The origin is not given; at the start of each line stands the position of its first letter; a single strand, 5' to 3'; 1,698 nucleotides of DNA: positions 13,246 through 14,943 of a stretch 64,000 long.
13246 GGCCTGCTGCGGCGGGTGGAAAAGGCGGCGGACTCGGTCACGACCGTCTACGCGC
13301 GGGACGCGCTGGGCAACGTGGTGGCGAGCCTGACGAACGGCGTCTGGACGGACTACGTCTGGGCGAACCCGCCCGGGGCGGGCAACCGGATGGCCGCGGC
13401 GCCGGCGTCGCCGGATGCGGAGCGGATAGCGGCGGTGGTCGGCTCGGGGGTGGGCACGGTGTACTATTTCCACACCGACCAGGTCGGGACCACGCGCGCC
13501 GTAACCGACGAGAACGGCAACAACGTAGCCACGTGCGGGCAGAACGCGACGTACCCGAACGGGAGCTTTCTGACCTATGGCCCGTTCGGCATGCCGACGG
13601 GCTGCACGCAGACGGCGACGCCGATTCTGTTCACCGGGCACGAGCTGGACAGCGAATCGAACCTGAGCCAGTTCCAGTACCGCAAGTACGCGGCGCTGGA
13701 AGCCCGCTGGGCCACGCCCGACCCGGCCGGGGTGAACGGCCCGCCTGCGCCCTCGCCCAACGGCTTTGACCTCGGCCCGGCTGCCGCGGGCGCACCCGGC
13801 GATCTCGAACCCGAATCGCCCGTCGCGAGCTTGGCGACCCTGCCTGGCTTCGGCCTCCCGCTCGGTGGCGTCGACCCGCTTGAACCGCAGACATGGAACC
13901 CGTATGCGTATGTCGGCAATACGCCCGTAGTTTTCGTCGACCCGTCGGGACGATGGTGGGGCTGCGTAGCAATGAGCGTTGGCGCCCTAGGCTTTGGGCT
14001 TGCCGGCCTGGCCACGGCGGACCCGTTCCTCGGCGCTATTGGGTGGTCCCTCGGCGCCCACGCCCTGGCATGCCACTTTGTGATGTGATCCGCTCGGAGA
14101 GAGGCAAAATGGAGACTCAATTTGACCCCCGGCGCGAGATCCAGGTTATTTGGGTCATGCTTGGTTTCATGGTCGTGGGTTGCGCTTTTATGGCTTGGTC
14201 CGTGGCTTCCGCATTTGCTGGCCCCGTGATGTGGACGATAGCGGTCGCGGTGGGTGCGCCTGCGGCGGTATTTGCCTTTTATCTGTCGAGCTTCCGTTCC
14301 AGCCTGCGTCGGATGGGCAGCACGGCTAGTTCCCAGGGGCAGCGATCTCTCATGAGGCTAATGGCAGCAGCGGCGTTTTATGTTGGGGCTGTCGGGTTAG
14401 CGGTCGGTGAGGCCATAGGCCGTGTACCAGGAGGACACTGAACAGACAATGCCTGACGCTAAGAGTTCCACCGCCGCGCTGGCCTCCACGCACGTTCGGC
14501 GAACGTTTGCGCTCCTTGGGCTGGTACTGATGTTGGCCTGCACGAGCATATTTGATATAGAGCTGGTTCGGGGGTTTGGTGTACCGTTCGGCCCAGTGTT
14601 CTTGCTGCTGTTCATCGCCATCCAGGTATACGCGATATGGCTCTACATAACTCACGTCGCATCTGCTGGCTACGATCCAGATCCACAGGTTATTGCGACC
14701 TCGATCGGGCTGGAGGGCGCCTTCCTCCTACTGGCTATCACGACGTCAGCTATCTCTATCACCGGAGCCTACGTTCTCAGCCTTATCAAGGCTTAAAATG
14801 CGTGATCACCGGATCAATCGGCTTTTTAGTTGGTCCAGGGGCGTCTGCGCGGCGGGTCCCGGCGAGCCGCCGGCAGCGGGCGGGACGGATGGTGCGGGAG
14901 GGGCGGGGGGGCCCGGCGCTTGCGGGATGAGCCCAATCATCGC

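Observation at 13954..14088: RHS tips are only 42-44 aa: homologous, hydrophobic, glycine-zipper-like peptides bracketed by cysteines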

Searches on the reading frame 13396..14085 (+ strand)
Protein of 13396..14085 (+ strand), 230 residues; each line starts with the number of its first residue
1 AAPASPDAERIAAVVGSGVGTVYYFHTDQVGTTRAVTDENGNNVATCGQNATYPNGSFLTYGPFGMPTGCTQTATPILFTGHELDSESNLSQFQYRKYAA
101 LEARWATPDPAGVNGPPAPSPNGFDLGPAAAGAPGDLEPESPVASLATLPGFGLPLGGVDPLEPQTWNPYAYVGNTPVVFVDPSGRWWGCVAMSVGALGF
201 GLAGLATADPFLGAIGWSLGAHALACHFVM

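Call 46: find_related_loci(query=A5, collection=metagenome_contigs, flank=6000)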
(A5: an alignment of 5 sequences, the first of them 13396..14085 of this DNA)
Query A5 (230 aa) in metagenome_contigs; peptide patterns used: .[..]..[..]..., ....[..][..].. (x = any residue, [..] = any of these).
296 stretches matched a pattern; 2 encode a relative of the query (tblastn E <= 1e-3); 2 distinct loci.
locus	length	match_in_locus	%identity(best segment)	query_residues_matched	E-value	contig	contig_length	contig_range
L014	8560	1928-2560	62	10-220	8e-81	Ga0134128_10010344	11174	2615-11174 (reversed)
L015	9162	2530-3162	62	10-220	8e-81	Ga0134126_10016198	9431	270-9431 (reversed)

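Call 47: find_related_loci(query=A5, collection=genome_contigs, flank=6000)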
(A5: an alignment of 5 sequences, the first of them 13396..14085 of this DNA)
Query A5 (230 aa) in genome_contigs; peptide patterns used: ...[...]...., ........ (x = any residue, [..] = any of these).
65 stretches matched a pattern; 5 encode a relative of the query (tblastn E <= 1e-3); 5 distinct loci.
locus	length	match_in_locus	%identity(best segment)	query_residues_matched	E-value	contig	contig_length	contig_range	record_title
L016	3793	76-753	69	9-228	1e-93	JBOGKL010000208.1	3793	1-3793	MAG: Terriglobales bacterium isolate TC-S_metabat2.bin.439 k127_1743796, whole genome shotgun sequence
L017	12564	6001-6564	78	1-188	3e-88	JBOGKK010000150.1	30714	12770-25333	MAG: Terriglobales bacterium isolate TC-S_metawrap_bin.137 k127_2394724, whole genome shotgun sequence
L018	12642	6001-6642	61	10-227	3e-86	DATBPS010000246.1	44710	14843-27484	MAG TPA_asm: Terriglobales bacterium isolate SMAG_U4083 k141_1126850, whole genome shotgun sequence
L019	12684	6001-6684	59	3-226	6e-81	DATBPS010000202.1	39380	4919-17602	MAG TPA_asm: Terriglobales bacterium isolate SMAG_U4083 k141_1817137, whole genome shotgun sequence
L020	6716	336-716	22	21-187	2e-6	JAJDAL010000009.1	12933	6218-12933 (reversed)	MAG: Deltaproteobacteria bacterium isolate OFTM280 OFTM280_8, whole genome shotgun sequence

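Call 51: search_protein_families(library=ncbifam, proteins=[L019:8168-8953:+, L019:6807-8168:+], max_evalue=0.01)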
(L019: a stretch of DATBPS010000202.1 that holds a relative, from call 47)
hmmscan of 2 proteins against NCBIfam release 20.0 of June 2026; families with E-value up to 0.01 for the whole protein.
L019:8168-8953:+ (262 aa): 185 families (the best 25 are shown)
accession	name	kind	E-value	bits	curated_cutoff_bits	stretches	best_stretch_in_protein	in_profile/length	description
TIGR01188.1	drrA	subfamily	2.2e-48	165.1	312.45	1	13-220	2-209/302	daunorubicin resistance ABC transporter, ATP-binding protein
NF010060.0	PRK13537.1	equivalog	9.2e-34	116.7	521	1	2-218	13-230/314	nodulation factor ABC transporter ATP-binding protein NodI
TIGR03740.1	galliderm_ABC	subfamily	4.8e-32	111.4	309.75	1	6-214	2-203/223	lantibiotic protection ABC transporter ATP-binding subunit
TIGR01288.1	nodI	equivalog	1.6e-31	109.4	424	1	5-212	5-212/303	nodulation factor ABC transporter ATP-binding protein NodI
NF010059.0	PRK13536.1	equivalog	3.4e-31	108.3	549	1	4-212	43-251/342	nodulation factor ABC transporter ATP-binding protein NodI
TIGR01257.1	rim_protein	equivalog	4.8e-31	106.6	4012.85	1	5-222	1938-2157/2272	rim ABC transporter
NF033858.1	ABC2_perm_RbbA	equivalog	1.5e-29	102.5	1050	1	4-170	266-432/909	ribosome-associated ATPase/putative transporter RbbA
TIGR00968.1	3a0106s01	subfamily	7.5e-29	100.9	342.75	1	5-217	1-213/237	sulfate ABC transporter ATP-binding protein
TIGR01166.1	cbiO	subfamily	2.2e-28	99.1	211.8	1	21-197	7-189/190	cobalt ABC transporter, ATP-binding protein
NF008421.0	PRK11248.1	equivalog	3.4e-27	95.5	357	1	6-211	3-205/255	taurine ABC transporter ATP-binding subunit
TIGR03864.1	PQQ_ABC_ATP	hypoth_equivalog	1.2e-26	93.6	302.25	1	5-225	2-222/236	ABC transporter, ATP-binding subunit, PQQ-dependent alcohol dehydrogenase system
TIGR04406.1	LPS_export_lptB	equivalog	1.3e-26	93.3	240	1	7-214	4-214/239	LPS export ABC transporter ATP-binding protein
TIGR02673.1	FtsE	equivalog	4.4e-26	91.9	264.85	1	5-211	2-213/214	cell division ATP-binding protein FtsE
TIGR03258.1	PhnT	equivalog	7.9e-26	90.9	499.15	1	8-222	12-227/359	2-aminoethylphosphonate ABC transport system ATP-binding subunit PhnT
NF047930.1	ABC_ATP_B6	equivalog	8.1e-26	90.7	670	1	4-213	2-214/510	putative B6 ABC transporter ATP-binding protein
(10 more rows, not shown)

L019:6807-8168:+ (454 aa): 0 families

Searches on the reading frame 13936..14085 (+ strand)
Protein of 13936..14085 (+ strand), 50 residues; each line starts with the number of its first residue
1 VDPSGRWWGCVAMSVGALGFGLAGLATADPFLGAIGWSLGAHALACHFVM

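Call 8: search_protein_families(library=ncbifam, proteins=[window:13954-14085:+], max_evalue=1)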
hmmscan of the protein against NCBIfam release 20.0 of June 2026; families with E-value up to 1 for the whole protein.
seq(44 aa): 0 families

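Call 19: find_homologous_proteins(query=A1, max_evalue=10)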
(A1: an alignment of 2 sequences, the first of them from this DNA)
Query A1 (2 sequences): 1 candidates shared short words with the query, none scored E <= 10.

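Call 25: search_protein_families(library=pfam, proteins=[window:13936-14085:+], max_evalue=10)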
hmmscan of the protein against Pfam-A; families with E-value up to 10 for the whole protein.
seq(50 aa): 0 families

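Call 26: search_protein_representatives(alignment_id=A1)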
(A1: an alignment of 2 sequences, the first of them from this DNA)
Query: 2 sequences, 51 profile positions. Proteins with E-value up to 0.001 (for the whole library): 1; up to 1e-10: 1; up to 1e-30: 0. The best 1 are listed.
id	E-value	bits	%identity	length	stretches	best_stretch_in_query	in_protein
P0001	1.5e-23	98.8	-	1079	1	1-51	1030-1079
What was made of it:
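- No relatives of the tips were found outside this RHS clade (calls 19, 26).
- Tried and rejected: The two-tip profile was run against 1.84 billion representatives and returned only the window's own protein (call 26).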

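Call 28: find_encoding_contigs(protein=P0001, flank=10000, max_places=10)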
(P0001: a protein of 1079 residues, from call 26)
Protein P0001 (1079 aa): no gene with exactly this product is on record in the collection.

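Call 62: predict_structure(alignment_id=A7)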
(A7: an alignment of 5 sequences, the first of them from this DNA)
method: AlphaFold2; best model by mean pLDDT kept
length: 44 residues; sequences in the alignment: 5
mean_pLDDT: 89.6   pTM: 0.54
mean pLDDT of the five models: 89.6, 88.8, 88.6, 88.0, 47.0
residues with pLDDT >= 90: 25; 70-90: 19; 50-70: 0; < 50: 0
segments of 3 or more residues with pLDDT < 50: none
pLDDT, mean of each block of 10 residues (from residue 1): 90 91 90 90 84
secondary structure, 60 per line:
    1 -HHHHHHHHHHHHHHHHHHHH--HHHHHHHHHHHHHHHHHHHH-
elements in order: H2-21 H24-43
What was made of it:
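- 13954..14088 (+): Type A tip, 44 aa plus stop: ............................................. AF2 predicts helix 2-21, a turn, then helix 24-43, with pLDDT 89.6 (call 62).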

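Call 66: fold_search(model_id=the predicted structure, library=pdb)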
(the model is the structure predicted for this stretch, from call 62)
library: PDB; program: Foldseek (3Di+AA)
matches with E <= 10: 12; with E <= 0.001: 0
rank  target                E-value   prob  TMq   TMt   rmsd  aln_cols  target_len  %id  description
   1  7q21_F                3.4e+00  0.66  0.71  0.24   1.2        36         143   25  III2-IV2 respiratory supercomplex from Corynebacterium glutamicum (released 2022-02-02)
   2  5weh_C                5.3e+00  0.18  0.55  0.13   2.5        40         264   12  Cytochrome c oxidase from Rhodobacter sphaeroides in the reduced state (released 2017-09-13)
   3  1f4m_D                7.9e+00  0.30  0.65  0.52   1.3        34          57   18  P3(2) CRYSTAL STRUCTURE OF ALA2ILE2-6, A VERSION OF ROP WITH A REPACKED HYDROPHOBIC CORE AND A NEW FOLD. (released 2001-01-10)
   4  1aue_B                7.9e+00  0.30  0.78  0.41   1.5        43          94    9  FKBP-RAPAMYCIN BINDING DOMAIN (FRB) OF THE FKBP-RAPAMYCIN ASSOCIATED PROTEIN (released 1998-10-28)
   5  2e2a_A                8.4e+00  0.08  0.41  0.20   4.4        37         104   30  ASP81LEU ENZYME IIA FROM THE LACTOSE SPECIFIC PTS FROM LACTOCOCCUS LACTIS (released 2003-06-17)
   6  1f4m_F                9.0e+00  0.25  0.66  0.55   1.2        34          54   18  P3(2) CRYSTAL STRUCTURE OF ALA2ILE2-6, A VERSION OF ROP WITH A REPACKED HYDROPHOBIC CORE AND A NEW FOLD. (released 2001-01-10)
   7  1f4m_A                9.0e+00  0.25  0.65  0.53   1.3        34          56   18  P3(2) CRYSTAL STRUCTURE OF ALA2ILE2-6, A VERSION OF ROP WITH A REPACKED HYDROPHOBIC CORE AND A NEW FOLD. (released 2001-01-10)
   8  1fap_B                9.6e+00  0.25  0.70  0.35   1.3        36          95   11  THE STRUCTURE OF THE IMMUNOPHILIN-IMMUNOSUPPRESSANT FKBP12-RAPAMYCIN COMPLEX INTERACTING WITH HUMAN FRAP (released 1997-07-23)
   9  1f4n_B                9.6e+00  0.23  0.65  0.59   1.3        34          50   18  C2 CRYSTAL STRUCTURE OF ALA2ILE2-6, A VERSION OF ROP WITH A REPACKED HYDROPHOBIC CORE AND A NEW FOLD. (released 2001-01-10)
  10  1f4m_E                9.6e+00  0.23  0.64  0.55   1.3        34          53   18  P3(2) CRYSTAL STRUCTURE OF ALA2ILE2-6, A VERSION OF ROP WITH A REPACKED HYDROPHOBIC CORE AND A NEW FOLD. (released 2001-01-10)
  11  1f4m_B                9.6e+00  0.23  0.65  0.53   1.3        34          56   18  P3(2) CRYSTAL STRUCTURE OF ALA2ILE2-6, A VERSION OF ROP WITH A REPACKED HYDROPHOBIC CORE AND A NEW FOLD. (released 2001-01-10)
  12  3b4r_B                9.6e+00  0.21  0.66  0.15   2.0        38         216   24  Site-2 Protease from Methanocaldococcus jannaschii (released 2008-01-15)
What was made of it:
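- Tried and rejected: A Foldseek search of the hairpin model against PDB gave no hit with E<3 (call 66).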

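Call 72: search_protein_families(library=pfam, alignment_id=A6, max_evalue=10)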
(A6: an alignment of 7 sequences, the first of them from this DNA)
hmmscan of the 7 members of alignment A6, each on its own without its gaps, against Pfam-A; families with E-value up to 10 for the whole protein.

A. member 1, seq(44 aa): 0 families

B. families by the number of members that match (of 7 scanned): 0 families
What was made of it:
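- On Class IIb bacteriocins, disulfide-hairpin subgroup (gallocin A-like): No Pfam or NCBIfam match was found (calls 8, 25, 72).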

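Call 73: search_solved_structures(query=A6, max_evalue=10)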
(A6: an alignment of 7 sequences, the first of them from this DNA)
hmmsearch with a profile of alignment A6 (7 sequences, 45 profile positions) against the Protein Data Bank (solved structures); distinct sequences matched with E-value up to 10: 4.
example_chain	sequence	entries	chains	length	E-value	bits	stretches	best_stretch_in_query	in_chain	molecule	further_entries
8tqv_A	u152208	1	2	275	1.3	12.7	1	30-42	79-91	Polyketide synthase Pks13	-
5v3z_A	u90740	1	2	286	1.3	12.6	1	30-42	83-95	Polyketide synthase Pks13 (Termination polyketide synthase)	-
5v3w_A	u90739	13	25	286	1.3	12.6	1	30-42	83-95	Polyketide synthase Pks13 (Termination polyketide synthase) | Polyketide synthase Pks13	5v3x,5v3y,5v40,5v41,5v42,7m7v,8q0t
7vjt_A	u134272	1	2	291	1.3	12.6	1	30-42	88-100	Polyketide synthase Pks13 (Termination polyketide synthase)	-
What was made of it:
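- There is no detectable homology to any toxin family (calls 25, 72, 73).
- Tried and rejected: Pfam, NCBIfam and PDB-sequence scans found nothing (calls 8, 25, 72, 73).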

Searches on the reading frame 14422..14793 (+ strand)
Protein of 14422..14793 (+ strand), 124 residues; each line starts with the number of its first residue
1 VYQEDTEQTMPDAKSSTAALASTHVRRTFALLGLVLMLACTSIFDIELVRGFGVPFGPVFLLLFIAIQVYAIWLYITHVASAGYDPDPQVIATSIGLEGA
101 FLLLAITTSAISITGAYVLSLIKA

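Call 7: search_protein_families(library=pfam, proteins=[window:14422-14793:+], max_evalue=0.1)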
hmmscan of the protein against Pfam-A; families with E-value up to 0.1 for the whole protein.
window:14422-14793:+ (124 aa): 0 families

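Call 8: search_protein_families(library=ncbifam, proteins=[window:14422-14793:+], max_evalue=1)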
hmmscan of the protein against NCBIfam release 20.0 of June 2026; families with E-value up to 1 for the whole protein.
window:14422-14793:+ (124 aa): 1 family
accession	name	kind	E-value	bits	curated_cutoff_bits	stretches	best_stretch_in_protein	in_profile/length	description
TIGR02908.1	CoxD_Bacillus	equivalog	0.0076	16.2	117.85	1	28-97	31-96/110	cytochrome c oxidase subunit IVB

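Call 25: search_protein_families(library=pfam, proteins=[window:14449-14793:+], max_evalue=10)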
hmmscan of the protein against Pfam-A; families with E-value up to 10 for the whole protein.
window:14449-14793:+ (115 aa): 1 family
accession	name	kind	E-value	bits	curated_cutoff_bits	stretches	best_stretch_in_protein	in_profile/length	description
PF01899.21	MNHE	-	0.16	12.2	27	1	22-109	23-107/145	Na+/H+ ion antiporter subunit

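Call 51: search_protein_families(library=ncbifam, proteins=[window:14449-14793:+], max_evalue=0.01)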
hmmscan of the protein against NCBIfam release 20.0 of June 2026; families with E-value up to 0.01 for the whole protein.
window:14449-14793:+ (115 aa): 0 families
